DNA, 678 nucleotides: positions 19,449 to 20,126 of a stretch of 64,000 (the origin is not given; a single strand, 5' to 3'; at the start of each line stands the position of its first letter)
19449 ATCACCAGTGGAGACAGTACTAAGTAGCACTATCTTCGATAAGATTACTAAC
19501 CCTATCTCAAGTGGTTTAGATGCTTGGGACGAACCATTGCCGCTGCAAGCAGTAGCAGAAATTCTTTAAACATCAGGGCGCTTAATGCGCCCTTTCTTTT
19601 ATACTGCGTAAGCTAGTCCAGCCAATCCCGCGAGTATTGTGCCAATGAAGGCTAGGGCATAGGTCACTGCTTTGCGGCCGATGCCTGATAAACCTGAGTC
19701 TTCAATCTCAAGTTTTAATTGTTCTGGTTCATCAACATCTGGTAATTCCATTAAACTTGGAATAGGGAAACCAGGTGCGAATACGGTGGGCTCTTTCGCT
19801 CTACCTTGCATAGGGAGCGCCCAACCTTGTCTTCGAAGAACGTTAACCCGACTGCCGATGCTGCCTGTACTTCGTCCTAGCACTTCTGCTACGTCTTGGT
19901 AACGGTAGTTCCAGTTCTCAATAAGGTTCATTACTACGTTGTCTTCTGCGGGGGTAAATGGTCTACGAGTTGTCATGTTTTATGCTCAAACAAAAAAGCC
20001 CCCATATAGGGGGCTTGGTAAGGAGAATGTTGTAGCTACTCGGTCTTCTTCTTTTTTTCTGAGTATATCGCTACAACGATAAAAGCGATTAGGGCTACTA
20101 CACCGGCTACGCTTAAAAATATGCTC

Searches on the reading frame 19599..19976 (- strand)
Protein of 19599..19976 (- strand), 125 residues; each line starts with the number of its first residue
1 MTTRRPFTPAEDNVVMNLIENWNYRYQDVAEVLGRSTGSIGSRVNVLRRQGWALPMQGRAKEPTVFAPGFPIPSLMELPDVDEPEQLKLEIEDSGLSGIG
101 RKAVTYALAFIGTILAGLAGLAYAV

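Call 76: search_protein_families(library=pfam, alignment_id=A4, max_evalue=0.001)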
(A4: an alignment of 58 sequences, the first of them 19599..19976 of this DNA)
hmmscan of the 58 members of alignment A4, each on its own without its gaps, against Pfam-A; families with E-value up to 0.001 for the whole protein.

A. member 1, window:19599-19976:- (125 aa): 0 families

B. families by the number of members that match (of 58 scanned): 20 families
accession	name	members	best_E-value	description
PF01145.31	Band_7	1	1.7e-31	SPFH domain / Band 7 family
PF08291.16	Peptidase_M15_3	1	4.3e-29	Peptidase M15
PF13203.12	DUF2201_N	1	2.4e-27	Putative metallopeptidase domain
PF05106.17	Phage_holin_3_1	1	6.4e-22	Phage holin family (Lysis protein S)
PF09967.15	DUF2201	1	1.2e-21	VWA-like domain (DUF2201)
PF21448.3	DNMK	1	3.2e-14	Deoxynucleotide monophosphate kinase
PF13479.12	AAA_24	1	3e-12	AAA domain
PF00462.30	Glutaredoxin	1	1.6e-09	Glutaredoxin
PF13876.11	Phage_gp49_66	1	1e-08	Phage protein (N4 Gp49/phage Sf6 gene 66) family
PF13417.12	GST_N_3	1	6.4e-07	Glutathione S-transferase, N-terminal domain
PF05951.18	Peptidase_M15_2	1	1.1e-05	Bacterial protein of unknown function (DUF882)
PF05762.20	VWA_CoxE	1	2.7e-05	VWA domain containing CoxE-like protein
PF00196.25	GerE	1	2.9e-05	Bacterial regulatory proteins, luxR family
PF23926.2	LtfC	1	4.8e-05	LtfC-like, beta-sandwich domain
PF01325.25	Fe_dep_repress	1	8.2e-05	Iron dependent repressor, N-terminal DNA binding domain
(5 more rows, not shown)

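Call 77: search_protein_families(library=phrogs, alignment_id=A4, max_evalue=0.00001)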
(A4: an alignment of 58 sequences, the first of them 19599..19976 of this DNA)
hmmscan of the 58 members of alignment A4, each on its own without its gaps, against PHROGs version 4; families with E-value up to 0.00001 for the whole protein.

A. member 1, window:19599-19976:- (125 aa): 0 families

B. families by the number of members that match (of 58 scanned): 43 families (the first 25 are shown)
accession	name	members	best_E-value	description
phrog_1297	-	1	1.6e-115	ATPase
phrog_2109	-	1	6.6e-98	-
phrog_1314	-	1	8.7e-93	HNH endonuclease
phrog_2166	-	1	3.1e-89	N4-like RNA polymerase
phrog_743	-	1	1.2e-65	single strand DNA binding protein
phrog_200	-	1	6.5e-60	lipoprotein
phrog_16335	-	1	2e-58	ATPase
phrog_124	-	1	3.1e-46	Sak4-like ssDNA annealing protein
phrog_2125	-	1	1e-45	virion structural protein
phrog_159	-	1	8.2e-43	RuvC-like Holliday junction resolvase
phrog_894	-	1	3.7e-41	endolysin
phrog_139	-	1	7.2e-41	deoxynucleoside monophosphate kinase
phrog_18320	-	1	1.4e-35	-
phrog_5434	-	1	2.7e-32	-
phrog_1544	-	1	4.6e-27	-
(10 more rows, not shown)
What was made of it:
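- On N4-like phages (Schitoviridae): PHROG 'N4-like RNA polymerase' (call 77). PHROG SSB (call 77).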
